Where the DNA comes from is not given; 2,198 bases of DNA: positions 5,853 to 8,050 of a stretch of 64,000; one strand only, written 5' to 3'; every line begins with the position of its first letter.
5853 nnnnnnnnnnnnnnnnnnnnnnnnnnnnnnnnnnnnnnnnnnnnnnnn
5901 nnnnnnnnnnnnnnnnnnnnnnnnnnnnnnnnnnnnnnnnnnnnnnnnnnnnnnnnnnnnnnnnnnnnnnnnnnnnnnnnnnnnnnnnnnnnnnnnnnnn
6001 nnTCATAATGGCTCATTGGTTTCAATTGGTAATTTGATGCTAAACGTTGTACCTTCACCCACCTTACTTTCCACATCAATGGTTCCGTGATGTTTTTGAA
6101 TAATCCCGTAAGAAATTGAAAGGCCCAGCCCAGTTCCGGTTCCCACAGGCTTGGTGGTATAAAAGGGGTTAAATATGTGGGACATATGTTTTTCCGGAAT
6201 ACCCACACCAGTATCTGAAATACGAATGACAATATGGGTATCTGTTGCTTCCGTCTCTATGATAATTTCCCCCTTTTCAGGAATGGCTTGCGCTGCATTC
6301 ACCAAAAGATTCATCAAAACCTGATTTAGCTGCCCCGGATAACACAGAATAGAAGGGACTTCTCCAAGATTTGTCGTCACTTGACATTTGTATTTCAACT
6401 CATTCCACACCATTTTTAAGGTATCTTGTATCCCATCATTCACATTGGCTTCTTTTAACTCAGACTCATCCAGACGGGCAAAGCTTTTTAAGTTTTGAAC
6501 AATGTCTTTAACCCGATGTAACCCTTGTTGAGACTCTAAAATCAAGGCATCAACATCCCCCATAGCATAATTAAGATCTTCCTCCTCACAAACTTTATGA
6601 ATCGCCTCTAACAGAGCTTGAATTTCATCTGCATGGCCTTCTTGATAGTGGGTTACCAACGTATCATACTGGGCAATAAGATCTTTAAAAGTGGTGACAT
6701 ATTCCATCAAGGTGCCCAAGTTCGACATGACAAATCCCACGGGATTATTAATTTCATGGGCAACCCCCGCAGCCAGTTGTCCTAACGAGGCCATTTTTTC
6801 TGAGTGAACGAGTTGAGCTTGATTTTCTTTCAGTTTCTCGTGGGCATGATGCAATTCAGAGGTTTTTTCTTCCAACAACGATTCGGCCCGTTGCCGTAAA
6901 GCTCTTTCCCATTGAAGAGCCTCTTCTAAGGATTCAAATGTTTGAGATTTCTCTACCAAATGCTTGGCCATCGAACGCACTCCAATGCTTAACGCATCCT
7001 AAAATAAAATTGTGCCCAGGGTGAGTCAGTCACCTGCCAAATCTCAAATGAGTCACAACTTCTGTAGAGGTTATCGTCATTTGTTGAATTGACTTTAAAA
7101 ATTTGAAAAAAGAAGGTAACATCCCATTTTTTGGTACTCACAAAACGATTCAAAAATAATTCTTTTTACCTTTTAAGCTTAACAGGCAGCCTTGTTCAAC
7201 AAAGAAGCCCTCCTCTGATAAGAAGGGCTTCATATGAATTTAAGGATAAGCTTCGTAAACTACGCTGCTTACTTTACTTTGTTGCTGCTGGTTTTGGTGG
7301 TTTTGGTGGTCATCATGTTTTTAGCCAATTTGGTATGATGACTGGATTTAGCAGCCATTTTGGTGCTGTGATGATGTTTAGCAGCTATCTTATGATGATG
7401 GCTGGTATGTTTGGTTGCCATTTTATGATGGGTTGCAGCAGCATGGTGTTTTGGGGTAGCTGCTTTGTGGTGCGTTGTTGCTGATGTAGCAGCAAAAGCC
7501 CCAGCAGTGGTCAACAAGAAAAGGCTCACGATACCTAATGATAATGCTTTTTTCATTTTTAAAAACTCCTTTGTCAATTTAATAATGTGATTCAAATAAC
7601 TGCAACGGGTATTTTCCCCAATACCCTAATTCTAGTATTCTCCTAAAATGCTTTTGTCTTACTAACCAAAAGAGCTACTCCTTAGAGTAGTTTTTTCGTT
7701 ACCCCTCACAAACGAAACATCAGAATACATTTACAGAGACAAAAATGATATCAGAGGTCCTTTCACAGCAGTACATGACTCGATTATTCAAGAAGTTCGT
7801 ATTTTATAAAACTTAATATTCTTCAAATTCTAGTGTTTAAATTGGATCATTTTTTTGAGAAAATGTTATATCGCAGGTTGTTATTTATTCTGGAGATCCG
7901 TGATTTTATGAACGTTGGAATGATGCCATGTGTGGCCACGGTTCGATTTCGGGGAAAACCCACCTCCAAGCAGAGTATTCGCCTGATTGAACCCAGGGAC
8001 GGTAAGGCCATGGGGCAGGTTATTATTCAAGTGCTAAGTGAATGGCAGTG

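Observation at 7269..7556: Secreted histidine-rich mini-protein with its own SD and terminator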

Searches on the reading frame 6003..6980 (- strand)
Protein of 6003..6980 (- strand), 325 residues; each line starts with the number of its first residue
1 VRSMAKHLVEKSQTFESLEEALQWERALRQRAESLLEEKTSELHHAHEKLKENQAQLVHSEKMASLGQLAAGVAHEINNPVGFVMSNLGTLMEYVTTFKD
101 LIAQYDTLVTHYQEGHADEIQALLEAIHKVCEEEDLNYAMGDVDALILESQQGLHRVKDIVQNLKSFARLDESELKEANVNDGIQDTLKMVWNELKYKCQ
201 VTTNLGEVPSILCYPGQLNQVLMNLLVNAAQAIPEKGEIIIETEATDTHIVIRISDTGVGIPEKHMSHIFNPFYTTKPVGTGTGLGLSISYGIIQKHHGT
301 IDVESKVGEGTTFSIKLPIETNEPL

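Call 12: find_related_loci(query=window:6003-6980:-, collection=genome_contigs, flank=10000)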
Query window:6003-6980:- (325 aa) in genome_contigs; peptide patterns used: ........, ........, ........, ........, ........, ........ (x = any residue, [..] = any of these).
225 stretches matched a pattern; 165 encode a relative of the query (tblastn E <= 1e-3); the best 80 are kept; 80 distinct loci.
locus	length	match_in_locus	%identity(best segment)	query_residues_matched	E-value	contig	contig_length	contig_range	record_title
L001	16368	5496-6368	63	29-320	2e-120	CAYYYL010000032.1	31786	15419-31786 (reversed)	MAG TPA_asm: uncultured Verrucomicrobiota bacterium isolate SRP342105_co1_51 genome assembly, contig: NODE_1812_length_3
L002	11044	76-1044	57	3-318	6e-118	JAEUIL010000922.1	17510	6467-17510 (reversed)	MAG: Planctomycetaceae bacterium isolate new MAG-42 k141_2901333, whole genome shotgun sequence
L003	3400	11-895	56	18-320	6e-111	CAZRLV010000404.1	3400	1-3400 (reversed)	MAG TPA_asm: uncultured bacterium isolate binchicken_co141_92 genome assembly, contig: NODE_87730_length_3400_cov_3.6146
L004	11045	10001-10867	55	29-319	2e-103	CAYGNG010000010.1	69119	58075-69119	MAG TPA_asm: uncultured Gammaproteobacteria bacterium isolate ERP117304_co1_157 genome assembly, contig: NODE_492_length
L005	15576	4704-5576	55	29-319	2e-99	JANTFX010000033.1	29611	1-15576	MAG: Candidatus Krumholzibacteriia bacterium isolate bin10023 c_000000001083, whole genome shotgun sequence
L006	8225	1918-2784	54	29-319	3e-97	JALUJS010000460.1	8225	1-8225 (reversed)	MAG: Candidatus Krumholzibacteriia bacterium isolate S144_metabat2_scaf2bin.036 S144_NODE_5380_length_8225_cov_1.442331,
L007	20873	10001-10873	52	29-319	4e-96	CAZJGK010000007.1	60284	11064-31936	MAG TPA_asm: uncultured Fibrobacteraceae bacterium isolate binchicken_co150_663 genome assembly, contig: NODE_948_length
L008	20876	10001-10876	51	29-320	2e-94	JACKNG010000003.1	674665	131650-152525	MAG: Gammaproteobacteria bacterium isolate HK-STAS-PROT-138 HK-STAS-PROT-138_3, whole genome shotgun sequence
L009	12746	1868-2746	52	27-319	8e-94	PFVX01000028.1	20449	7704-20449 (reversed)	MAG: bacterium CG_4_9_14_3_um_filter_65_15 isolate CG_4_9_14_3_um_filter_65_15 CG_4_9_14_3_um_filter_150_scaffold_2176_c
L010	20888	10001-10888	49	29-324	3e-93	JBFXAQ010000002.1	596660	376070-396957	MAG: Gammaproteobacteria bacterium isolate CA_2019_TPBS_26 NODE_75_length_596660_cov_44.928678_TPBS, whole genome shotgu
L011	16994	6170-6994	52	36-319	3e-92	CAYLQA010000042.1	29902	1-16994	MAG TPA_asm: uncultured Desulfobulbia bacterium isolate SRP167671_co2_211 genome assembly, contig: NODE_2037_length_2990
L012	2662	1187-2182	47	4-325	4e-95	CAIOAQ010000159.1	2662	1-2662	MAG: uncultured beta proteobacterium isolate YR2_bin-0010 genome assembly, contig: bin-0010:159/592, whole genome shotgu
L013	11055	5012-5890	51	29-320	3e-92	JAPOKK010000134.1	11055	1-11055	MAG: Pseudomonadota bacterium isolate bin88 k141_2541786_length_11055_cov_9.0000, whole genome shotgun sequence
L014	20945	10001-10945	48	15-319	1e-91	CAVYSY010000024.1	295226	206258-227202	MAG: uncultured delta proteobacterium isolate MFD05674.bin.2.184 genome assembly, contig: contig_36287, whole genome sho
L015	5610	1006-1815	54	54-320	2e-91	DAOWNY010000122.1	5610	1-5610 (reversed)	MAG TPA_asm: Deltaproteobacteria bacterium isolate CSMAG_3040 CSMAG_3040_k141_1329604_length_5610_cov_240.9728, whole ge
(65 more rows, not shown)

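Call 15: search_protein_families(library=pfam, proteins=[window:6003-6980:-], max_evalue=0.00001)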
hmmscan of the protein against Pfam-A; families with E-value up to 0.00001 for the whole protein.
window:6003-6980:- (325 aa): 1 family
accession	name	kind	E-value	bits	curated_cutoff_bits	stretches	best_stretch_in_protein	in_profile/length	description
PF02518.31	HATPase_c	-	4.7e-28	98.3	26.4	1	217-320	5-110/111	Histidine kinase-, DNA gyrase B-, and HSP90-like ATPase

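Call 33: find_homologous_proteins(query=window:6003-6977:-, max_evalue=1e-40)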
Query window:6003-6977:- (324 aa): 7943 proteins with E <= 1e-40 among 8000 candidates; the best 120 are listed.
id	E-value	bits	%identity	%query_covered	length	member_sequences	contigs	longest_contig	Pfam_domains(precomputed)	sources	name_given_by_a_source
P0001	1.4e-208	709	100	99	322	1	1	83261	PF02518.32,PF00512.32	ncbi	-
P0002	3.3e-124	432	66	94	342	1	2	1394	PF02518.32,PF00512.32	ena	-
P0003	2.2e-119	416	62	91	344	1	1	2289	PF02518.32,PF00512.32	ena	-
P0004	7.5e-118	411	62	94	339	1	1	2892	PF02518.32,PF00512.32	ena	-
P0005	6.4e-117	408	63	94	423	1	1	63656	PF02518.32,PF00072.31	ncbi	-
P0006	6.8e-117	408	62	94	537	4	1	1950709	PF17152.11,PF00672.31,PF02518.32,PF14501.13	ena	-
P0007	8.1e-117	408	64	90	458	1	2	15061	PF13426.14,PF02518.32,PF00989.32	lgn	-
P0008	3.1e-115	403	63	90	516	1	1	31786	PF13185.13,PF02518.32,PF00512.32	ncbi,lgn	-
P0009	5.4e-114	399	64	90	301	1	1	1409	PF02518.32,PF14501.13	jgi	jgi:signal transduction histidine kinase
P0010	6.0e-114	399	64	85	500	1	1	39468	PF02518.32,PF00512.32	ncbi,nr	ncbi:MAG: hypothetical protein HY608_07460 [Planctomycetes bacterium]|nr:hypothetical protein [Planc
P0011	1.3e-113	397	64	91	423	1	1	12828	PF02518.32,PF23198.2,PF00072.31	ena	-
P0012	2.2e-113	397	61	91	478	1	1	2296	PF13426.14,PF13188.14,PF08448.17,PF02518.32,PF00512.32,PF00989.32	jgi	jgi:PAS domain S-box-containing protein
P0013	3.7e-113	396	63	94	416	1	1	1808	PF02518.32,PF23198.2,PF00072.31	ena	-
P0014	4.7e-113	396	64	91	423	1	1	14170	PF02518.32,PF23198.2,PF00072.31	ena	-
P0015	4.8e-113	396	59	96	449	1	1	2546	PF02518.32,PF14501.13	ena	-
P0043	2.7e-107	377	56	96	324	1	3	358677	PF02518.32,PF14501.13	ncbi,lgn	ncbi:MAG: sensor histidine kinase [Candidatus Melainabacteria bacterium]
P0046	5.6e-107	376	57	96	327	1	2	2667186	PF02518.32,PF00512.32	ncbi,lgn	-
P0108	3.0e-101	357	55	95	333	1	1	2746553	PF02518.32,PF00512.32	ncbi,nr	ncbi:MAG: hypothetical protein IPJ69_10695 [Deltaproteobacteria bacterium]|nr:MAG: hypothetical prot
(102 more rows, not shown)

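Call 35: find_encoding_contigs(protein=P0001, flank=10000, max_places=4)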
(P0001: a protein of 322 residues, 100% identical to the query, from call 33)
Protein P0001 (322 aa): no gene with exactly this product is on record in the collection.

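Call 41: find_encoding_contigs(protein=P0046, flank=6000, max_places=2)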
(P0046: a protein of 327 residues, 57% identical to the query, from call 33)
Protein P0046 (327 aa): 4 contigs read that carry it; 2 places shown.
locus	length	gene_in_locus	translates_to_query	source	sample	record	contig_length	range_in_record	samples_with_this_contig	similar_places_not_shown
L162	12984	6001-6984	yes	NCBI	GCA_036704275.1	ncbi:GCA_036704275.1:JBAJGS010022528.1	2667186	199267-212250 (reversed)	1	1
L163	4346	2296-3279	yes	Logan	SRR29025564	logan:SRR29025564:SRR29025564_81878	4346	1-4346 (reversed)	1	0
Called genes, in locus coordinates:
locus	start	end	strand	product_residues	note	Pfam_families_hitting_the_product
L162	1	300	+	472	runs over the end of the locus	PF07719:TPR_2 (faint), PF13428:TPR_14 (faint), PF14559:TPR_19 (faint), PF14561:TPR_20 (faint), PF13432:TPR_16 (faint)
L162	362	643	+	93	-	PF01649:Ribosomal_S20p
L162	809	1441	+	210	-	PF02585:PIG-L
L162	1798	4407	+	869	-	PF18921:Cyanophycin_syn, PF02786:CPSase_L_D2 (weak), PF08443:RimK (faint), PF13549:ATP-grasp_5 (weak), PF02222:ATP-grasp (faint), PF08245:Mur_ligase_M, PF02875:Mur_ligase_C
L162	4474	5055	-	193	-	PF00072:Response_reg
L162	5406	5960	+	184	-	PF07700:HNOB, PF02830:V4R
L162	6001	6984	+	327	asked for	PF00512:HisKA (faint), PF02518:HATPase_c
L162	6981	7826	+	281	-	PF00072:Response_reg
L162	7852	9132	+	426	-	PF00072:Response_reg, PF13487:HD_5, PF01966:HD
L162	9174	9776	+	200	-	PF12728:HTH_17, PF00072:Response_reg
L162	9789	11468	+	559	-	PF00072:Response_reg, PF00512:HisKA (faint), PF00989:PAS, PF08448:PAS_4, PF13188:PAS_8, PF13426:PAS_9, PF02518:HATPase_c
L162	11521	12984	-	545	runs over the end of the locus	PF13371:TPR_9 (weak), PF00515:TPR_1 (weak), PF13424:TPR_12 (weak), PF00515:TPR_1 (weak), PF00515:TPR_1, PF13414:TPR_11, PF13432:TPR_16, PF14559:TPR_19, +21 more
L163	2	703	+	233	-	?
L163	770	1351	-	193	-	PF00072:Response_reg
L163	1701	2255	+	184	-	PF07700:HNOB, PF02830:V4R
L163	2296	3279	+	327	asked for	PF00512:HisKA (faint), PF02518:HATPase_c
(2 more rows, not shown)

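Call 42: find_encoding_contigs(protein=P0108, flank=6000, max_places=2)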
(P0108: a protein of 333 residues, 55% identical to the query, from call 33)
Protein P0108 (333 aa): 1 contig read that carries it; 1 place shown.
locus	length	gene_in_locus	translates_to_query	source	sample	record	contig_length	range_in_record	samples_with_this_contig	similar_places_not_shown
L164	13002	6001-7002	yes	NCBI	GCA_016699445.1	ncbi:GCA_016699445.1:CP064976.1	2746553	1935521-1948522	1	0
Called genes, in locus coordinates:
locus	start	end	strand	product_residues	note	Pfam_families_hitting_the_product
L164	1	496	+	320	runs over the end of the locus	PF00490:ALAD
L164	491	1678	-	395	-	PF00561:Abhydrolase_1, PF12146:Hydrolase_4, PF12697:Abhydrolase_6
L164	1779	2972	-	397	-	PF13173:AAA_14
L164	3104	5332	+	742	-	PF02739:5_3_exonuc_N, PF01367:5_3_exonuc, PF00476:DNA_pol_A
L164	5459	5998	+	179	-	PF07700:HNOB, PF02830:V4R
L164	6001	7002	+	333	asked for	PF00512:HisKA (faint), PF02518:HATPase_c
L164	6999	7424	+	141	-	PF00072:Response_reg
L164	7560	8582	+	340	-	PF00072:Response_reg, PF08668:HDOD (weak), PF13487:HD_5, PF01966:HD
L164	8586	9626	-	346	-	PF16697:Yop-YscD_cpl, PF00498:FHA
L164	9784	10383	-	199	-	-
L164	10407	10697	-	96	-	PF13635:DUF4143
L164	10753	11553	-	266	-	PF00004:AAA (weak), PF13173:AAA_14, PF13401:AAA_22 (faint), PF13635:DUF4143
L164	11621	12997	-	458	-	PF00202:Aminotran_3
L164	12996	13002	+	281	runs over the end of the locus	-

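Call 43: find_encoding_contigs(protein=P0043, flank=6000, max_places=2)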
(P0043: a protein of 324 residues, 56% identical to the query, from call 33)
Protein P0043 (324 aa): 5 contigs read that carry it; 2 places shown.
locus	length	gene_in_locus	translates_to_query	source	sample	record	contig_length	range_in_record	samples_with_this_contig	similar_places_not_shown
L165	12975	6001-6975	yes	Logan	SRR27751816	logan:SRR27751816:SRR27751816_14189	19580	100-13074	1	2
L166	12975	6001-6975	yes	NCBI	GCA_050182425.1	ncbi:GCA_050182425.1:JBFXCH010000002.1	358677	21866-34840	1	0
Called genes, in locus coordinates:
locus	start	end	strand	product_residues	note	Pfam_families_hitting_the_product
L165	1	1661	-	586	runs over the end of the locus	?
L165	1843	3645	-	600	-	PF04966:OprB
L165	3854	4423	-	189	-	-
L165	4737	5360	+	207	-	PF12728:HTH_17 (weak), PF00072:Response_reg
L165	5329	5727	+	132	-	PF00072:Response_reg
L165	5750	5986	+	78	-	-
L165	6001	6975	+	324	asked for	PF02518:HATPase_c, PF14501:HATPase_c_5 (weak)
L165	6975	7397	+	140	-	PF00072:Response_reg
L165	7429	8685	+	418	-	PF00072:Response_reg, PF13487:HD_5, PF01966:HD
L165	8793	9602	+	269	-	PF04536:TPM_phosphatase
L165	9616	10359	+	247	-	-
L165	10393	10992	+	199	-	PF04011:LemA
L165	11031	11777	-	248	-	PF00106:adh_short, PF08659:KR, PF13561:adh_short_C2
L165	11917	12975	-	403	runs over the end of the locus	PF06925:MGDG_synth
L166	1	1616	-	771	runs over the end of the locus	PF00672:HAMP, PF00015:MCPsignal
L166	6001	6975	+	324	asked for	PF02518:HATPase_c, PF14501:HATPase_c_5 (weak)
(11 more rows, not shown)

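Call 56: find_encoding_contigs(protein=P0004, flank=5000, max_places=3)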
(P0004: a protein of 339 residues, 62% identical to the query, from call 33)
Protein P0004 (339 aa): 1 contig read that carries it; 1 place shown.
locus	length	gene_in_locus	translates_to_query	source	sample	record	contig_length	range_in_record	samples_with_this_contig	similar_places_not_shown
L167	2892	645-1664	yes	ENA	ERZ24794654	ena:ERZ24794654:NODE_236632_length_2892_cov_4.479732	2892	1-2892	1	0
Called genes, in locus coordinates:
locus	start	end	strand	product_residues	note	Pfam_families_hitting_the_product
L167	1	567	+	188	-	?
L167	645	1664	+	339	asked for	PF00512:HisKA (faint), PF02518:HATPase_c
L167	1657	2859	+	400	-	PF00072:Response_reg, PF00512:HisKA, PF02518:HATPase_c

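Call 57: find_encoding_contigs(protein=P0003, flank=5000, max_places=3)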
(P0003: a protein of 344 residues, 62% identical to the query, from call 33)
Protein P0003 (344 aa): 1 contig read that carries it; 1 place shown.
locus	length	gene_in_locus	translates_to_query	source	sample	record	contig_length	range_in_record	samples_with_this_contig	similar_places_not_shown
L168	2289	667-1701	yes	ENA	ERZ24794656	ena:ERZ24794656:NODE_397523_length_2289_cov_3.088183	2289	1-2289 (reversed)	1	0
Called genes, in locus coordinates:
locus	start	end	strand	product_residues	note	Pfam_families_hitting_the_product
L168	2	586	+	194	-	?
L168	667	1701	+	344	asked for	PF00512:HisKA (faint), PF02518:HATPase_c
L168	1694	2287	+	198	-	?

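Call 58: find_encoding_contigs(protein=P0002, flank=5000, max_places=3)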
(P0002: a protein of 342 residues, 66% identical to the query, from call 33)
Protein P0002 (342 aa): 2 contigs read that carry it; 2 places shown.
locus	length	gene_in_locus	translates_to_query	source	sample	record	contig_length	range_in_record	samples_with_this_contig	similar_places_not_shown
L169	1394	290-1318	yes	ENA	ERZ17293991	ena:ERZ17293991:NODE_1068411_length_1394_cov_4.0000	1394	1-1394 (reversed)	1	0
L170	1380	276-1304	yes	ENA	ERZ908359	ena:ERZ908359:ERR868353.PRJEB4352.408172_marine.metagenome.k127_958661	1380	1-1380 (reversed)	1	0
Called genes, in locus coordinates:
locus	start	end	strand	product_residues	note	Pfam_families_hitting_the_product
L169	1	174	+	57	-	?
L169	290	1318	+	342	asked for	PF00512:HisKA (faint), PF02518:HATPase_c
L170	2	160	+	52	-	?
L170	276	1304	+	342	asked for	PF00512:HisKA (faint), PF02518:HATPase_c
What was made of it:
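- Tried and rejected: Nine further contigs around the closest kinase homologues (calls 41-43, 56-58).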

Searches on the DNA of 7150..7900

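Call 47: search_rna_families(source=window, start=7150, end=7900, threshold=evalue, max_evalue=5)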
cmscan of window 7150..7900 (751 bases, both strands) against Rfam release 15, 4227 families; matches with E-value up to 5: 9.
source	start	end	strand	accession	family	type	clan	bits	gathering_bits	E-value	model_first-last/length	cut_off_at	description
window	7202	7252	-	RF02438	SpF51_sRNA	Gene; sRNA;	-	22.3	50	0.16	1-45/45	no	Streptococcus sRNA SpF51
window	7197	7341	-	RF02390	sau-41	Gene; sRNA;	-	21.7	80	0.72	1-156/156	no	Staphylococcus sRNA sau-41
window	7198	7330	-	RF00506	Thr_leader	Cis-reg; leader;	-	20.2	55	0.32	1-118/118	no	Threonine operon leader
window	7575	7650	+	RF00200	snoZ199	Gene; snRNA; snoRNA; CD-box;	-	18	47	4.5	1-84/84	no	Small nucleolar RNA Z199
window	7627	7699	+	RF00106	RNAI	Gene; antisense;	-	17.3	47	1.4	1-102/102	no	RNAI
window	7361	7440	+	RF00054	SNORD25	Gene; snRNA; snoRNA; CD-box;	CL00049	16.5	39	1.7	1-87/87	no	Small nucleolar RNA SNORD25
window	7331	7394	+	RF01139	sR2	Gene; snRNA; snoRNA; CD-box;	-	15.9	42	0.58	1-57/57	no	Small nucleolar RNA sR2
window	7474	7493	+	RF03131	L25-Gammaproteobacteria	Cis-reg; leader;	-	15.5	34.1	3.1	1-26/26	no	L25-Gammaproteobacteria ribosomal protein leader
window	7364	7404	+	RF01145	sR14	Gene; snRNA; snoRNA; CD-box;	-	11.3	38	2.8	1-54/54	no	Small nucleolar RNA sR14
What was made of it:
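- On Amino-acid attenuator leader (Rfam Thr_leader RF00506, or his-leader type): It scores 20.2 bits against 55 (call 47).
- There is a sub-threshold Rfam Thr_leader hit over the Thr-rich tail plus terminator: 20.2 bits, E = 0.32 (call 47).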
